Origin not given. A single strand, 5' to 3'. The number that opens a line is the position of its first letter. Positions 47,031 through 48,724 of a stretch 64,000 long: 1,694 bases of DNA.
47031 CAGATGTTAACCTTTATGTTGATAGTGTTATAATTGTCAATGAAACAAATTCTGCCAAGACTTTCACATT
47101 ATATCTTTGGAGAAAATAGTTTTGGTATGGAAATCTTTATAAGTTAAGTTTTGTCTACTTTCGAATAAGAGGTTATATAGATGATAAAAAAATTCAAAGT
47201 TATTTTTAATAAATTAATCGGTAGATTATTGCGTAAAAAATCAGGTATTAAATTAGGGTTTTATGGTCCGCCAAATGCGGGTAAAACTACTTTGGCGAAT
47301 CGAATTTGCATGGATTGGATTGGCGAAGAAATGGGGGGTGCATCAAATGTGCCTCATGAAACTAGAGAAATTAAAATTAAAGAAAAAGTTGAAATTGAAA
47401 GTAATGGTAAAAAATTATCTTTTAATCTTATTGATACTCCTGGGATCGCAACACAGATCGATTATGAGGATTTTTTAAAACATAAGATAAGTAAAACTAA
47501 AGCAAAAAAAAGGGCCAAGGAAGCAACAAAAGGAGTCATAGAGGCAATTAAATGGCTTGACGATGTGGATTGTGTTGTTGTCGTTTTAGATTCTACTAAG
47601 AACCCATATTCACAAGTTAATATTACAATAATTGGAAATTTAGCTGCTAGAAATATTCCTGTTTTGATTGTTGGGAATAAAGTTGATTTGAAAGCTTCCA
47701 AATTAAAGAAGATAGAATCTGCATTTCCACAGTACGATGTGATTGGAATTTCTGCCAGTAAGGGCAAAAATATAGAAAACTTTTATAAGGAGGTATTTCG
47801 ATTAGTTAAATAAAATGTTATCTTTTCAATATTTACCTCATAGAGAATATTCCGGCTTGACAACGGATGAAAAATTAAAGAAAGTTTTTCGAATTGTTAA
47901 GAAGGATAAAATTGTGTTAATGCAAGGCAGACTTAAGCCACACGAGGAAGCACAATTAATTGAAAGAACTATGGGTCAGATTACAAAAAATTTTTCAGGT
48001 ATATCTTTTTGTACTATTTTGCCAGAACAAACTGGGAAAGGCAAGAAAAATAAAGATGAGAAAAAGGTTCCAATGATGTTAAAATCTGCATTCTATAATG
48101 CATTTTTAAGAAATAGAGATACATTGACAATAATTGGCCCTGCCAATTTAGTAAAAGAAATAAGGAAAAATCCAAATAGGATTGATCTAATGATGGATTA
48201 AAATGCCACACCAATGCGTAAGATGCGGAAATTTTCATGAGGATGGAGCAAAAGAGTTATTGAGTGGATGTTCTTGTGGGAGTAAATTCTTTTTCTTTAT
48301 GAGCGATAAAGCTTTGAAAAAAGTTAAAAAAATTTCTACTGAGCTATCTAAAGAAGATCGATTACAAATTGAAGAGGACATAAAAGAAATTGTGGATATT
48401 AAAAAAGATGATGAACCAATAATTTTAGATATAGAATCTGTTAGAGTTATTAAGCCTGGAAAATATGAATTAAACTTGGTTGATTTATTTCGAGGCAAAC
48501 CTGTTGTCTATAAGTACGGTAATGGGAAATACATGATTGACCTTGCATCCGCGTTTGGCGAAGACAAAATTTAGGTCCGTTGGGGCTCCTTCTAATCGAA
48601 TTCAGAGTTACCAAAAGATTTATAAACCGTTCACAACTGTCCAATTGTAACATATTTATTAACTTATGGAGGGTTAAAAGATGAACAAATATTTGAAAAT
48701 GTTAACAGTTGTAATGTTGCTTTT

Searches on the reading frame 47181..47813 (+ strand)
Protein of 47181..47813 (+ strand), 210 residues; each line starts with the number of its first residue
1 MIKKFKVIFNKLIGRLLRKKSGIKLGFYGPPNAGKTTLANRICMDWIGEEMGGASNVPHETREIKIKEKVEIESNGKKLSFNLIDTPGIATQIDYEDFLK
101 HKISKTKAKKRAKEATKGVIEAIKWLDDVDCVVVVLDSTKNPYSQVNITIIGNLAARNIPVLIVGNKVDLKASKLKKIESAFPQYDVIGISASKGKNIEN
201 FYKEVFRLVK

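Call 4: search_protein_families(library=pfam, proteins=[window:47181-47813:+], max_evalue=0.01)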
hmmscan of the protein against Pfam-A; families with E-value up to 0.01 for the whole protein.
window:47181-47813:+ (210 aa): 11 families
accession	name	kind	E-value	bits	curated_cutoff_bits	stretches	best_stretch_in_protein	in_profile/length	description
PF01926.29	MMR_HSR1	-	4.6e-15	56.2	21.9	1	25-167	2-113/113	50S ribosome-binding GTPase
PF00009.33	GTP_EFTU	-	1.7e-11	44.5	26.5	2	121-208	85-185/188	Elongation factor Tu GTP binding domain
PF00735.24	Septin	-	8.3e-08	32.3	26.2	1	28-155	10-139/280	Septin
PF02421.24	FeoB_N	-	6.4e-07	29.4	27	1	26-204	4-155/156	Ferrous iron transport protein B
PF08477.19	Roc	-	3.5e-06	27.7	27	1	24-88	1-65/119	Ras of Complex, Roc, domain of DAPkinase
PF00071.28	Ras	-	3.8e-05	23.8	21.6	1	130-209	73-160/162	Ras family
PF16897.10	MMR_HSR1_Xtn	-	7.8e-05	23.1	35.2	1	157-207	54-102/106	C-terminal region of MMR_HSR1 domain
PF03193.22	RsgA_GTPase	-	0.00023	21.5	30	0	128-202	22-101/174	RsgA GTPase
PF00025.27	Arf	-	0.00055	19.9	22.3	0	126-174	79-131/174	ADP-ribosylation factor family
PF09439.16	SRPRB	-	0.00066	19.5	25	0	27-174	8-125/178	Signal recognition particle receptor beta subunit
PF00004.35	AAA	-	0.0019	19.1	21.2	1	27-168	3-111/131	ATPase family associated with various cellular activities (AAA)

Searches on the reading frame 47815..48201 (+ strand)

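Call 4: search_protein_families(library=pfam, proteins=[window:47815-48201:+], max_evalue=0.01)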
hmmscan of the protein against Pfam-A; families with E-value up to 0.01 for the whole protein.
window:47815-48201:+ (128 aa): 1 family
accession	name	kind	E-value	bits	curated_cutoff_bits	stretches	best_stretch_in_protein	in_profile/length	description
PF09846.14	OapB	-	6.2e-17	61.9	27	1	15-124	4-100/104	Origin-associated protein OapB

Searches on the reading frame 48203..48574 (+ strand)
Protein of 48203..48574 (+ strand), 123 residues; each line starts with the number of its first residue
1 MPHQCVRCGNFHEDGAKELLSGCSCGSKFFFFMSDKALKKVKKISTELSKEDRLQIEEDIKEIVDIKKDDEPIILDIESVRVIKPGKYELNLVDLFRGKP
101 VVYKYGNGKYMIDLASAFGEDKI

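Call 4: search_protein_families(library=pfam, proteins=[window:48203-48574:+], max_evalue=0.01)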
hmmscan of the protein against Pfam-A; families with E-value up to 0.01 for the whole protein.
window:48203-48574:+ (123 aa): 1 family
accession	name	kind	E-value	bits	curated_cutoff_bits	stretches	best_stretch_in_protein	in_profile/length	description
PF09845.14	OapC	-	1.1e-23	84.4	23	1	2-118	1-131/133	Origin-associated protein OapC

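Call 79: find_encoding_contigs(protein=window:48203-48574:+, flank=10000, max_places=10)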
Protein window:48203-48574:+ (123 aa): 24 contigs read that carry it; 10 places shown.
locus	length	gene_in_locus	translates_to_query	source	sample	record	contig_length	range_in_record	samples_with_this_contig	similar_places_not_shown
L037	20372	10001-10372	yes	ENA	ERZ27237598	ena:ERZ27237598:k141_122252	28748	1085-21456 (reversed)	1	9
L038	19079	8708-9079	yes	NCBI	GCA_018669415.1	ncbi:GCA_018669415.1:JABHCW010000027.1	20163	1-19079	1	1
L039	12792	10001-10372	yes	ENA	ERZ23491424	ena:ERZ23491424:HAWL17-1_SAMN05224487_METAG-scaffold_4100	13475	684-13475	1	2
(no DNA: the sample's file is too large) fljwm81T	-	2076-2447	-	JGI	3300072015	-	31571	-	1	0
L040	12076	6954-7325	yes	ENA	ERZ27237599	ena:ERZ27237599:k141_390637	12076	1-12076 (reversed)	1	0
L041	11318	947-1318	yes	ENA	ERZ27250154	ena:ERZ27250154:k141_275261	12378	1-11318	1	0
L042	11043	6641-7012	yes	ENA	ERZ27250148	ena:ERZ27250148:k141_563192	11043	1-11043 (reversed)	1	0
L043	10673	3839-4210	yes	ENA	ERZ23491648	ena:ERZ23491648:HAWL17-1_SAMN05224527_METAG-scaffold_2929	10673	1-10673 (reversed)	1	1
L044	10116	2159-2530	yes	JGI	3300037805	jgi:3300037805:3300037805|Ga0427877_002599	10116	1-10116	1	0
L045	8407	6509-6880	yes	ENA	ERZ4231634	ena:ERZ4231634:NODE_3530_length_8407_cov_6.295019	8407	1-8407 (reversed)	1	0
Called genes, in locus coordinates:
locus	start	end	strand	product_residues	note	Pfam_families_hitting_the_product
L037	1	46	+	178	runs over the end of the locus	PF00571:CBS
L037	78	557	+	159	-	-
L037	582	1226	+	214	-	-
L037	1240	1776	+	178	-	-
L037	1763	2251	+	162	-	-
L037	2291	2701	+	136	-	-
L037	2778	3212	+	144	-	-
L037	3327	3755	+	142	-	-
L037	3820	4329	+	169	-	-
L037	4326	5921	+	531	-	PF00437:T2SSE, PF27713:UCP018868, PF00005:ABC_tran (weak)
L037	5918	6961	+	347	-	PF00482:T2SSF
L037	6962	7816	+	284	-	PF00482:T2SSF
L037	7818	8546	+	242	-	-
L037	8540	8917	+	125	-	-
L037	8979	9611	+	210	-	PF00009:GTP_EFTU (faint), PF00735:Septin, PF01926:MMR_HSR1, PF02421:FeoB_N (weak), PF08477:Roc (faint)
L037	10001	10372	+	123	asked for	PF09845:OapC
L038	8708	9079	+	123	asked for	PF09845:OapC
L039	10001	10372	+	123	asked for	PF09845:OapC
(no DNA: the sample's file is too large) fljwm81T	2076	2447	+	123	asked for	PF09845:OapC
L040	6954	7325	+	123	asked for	PF09845:OapC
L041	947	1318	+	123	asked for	PF09845:OapC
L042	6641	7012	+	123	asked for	PF09845:OapC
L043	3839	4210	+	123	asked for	PF09845:OapC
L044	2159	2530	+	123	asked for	PF09845:OapC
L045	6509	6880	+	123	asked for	PF09845:OapC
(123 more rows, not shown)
